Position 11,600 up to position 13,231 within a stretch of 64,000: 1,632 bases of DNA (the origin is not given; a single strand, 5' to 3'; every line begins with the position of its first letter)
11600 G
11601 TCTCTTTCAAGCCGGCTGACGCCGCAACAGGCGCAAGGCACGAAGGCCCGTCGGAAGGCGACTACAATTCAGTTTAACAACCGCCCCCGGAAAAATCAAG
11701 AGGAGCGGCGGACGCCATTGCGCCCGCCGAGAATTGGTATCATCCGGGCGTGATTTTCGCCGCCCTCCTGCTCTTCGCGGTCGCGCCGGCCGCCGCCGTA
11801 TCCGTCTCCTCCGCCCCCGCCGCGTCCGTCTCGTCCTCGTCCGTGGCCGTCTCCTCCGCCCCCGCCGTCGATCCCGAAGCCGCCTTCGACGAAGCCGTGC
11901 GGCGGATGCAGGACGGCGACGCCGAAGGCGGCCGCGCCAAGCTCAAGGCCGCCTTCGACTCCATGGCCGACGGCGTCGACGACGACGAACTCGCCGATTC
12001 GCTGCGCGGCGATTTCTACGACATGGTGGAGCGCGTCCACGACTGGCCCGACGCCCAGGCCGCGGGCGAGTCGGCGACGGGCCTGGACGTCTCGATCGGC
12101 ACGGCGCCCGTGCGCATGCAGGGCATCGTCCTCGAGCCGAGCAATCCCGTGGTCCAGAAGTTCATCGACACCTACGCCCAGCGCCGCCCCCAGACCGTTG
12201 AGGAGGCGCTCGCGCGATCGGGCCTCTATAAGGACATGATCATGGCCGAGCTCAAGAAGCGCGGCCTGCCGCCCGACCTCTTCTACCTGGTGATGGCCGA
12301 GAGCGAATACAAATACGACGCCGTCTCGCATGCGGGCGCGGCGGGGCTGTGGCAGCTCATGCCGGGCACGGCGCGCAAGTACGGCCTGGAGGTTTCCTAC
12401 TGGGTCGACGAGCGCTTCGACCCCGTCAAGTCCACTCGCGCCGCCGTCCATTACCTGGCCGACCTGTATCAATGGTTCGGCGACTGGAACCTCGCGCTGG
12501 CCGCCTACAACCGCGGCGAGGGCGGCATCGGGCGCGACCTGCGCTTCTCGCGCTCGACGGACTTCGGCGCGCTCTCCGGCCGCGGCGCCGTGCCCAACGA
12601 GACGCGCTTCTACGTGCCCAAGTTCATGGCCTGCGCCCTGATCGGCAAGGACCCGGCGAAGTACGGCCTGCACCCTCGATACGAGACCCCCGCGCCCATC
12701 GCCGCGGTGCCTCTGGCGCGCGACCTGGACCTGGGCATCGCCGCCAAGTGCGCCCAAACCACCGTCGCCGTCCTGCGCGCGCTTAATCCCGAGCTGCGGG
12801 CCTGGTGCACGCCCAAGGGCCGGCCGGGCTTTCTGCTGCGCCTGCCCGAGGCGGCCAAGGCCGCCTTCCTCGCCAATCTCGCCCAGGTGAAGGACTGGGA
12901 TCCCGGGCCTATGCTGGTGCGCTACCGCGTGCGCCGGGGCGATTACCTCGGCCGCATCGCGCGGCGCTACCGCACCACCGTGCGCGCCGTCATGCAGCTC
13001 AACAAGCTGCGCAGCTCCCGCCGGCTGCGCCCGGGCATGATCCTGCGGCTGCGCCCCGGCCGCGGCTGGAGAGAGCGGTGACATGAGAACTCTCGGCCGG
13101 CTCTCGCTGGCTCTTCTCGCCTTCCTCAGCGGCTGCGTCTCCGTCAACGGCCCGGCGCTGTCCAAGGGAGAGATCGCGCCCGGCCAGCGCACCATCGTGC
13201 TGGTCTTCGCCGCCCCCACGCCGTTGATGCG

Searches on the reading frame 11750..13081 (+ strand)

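Call 79: search_protein_families(library=pfam, proteins=[window:11750-13081:+], max_evalue=0.00001)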
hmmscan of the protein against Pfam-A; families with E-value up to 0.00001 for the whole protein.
window:11750-13081:+ (443 aa): 2 families
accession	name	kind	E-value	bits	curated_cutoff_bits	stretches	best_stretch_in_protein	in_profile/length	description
PF01464.25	SLT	-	3.7e-28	97.9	21.3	1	165-268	5-109/117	Transglycosylase SLT domain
PF01476.26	LysM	-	2.2e-13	50.4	20.9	1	392-434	1-42/43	LysM domain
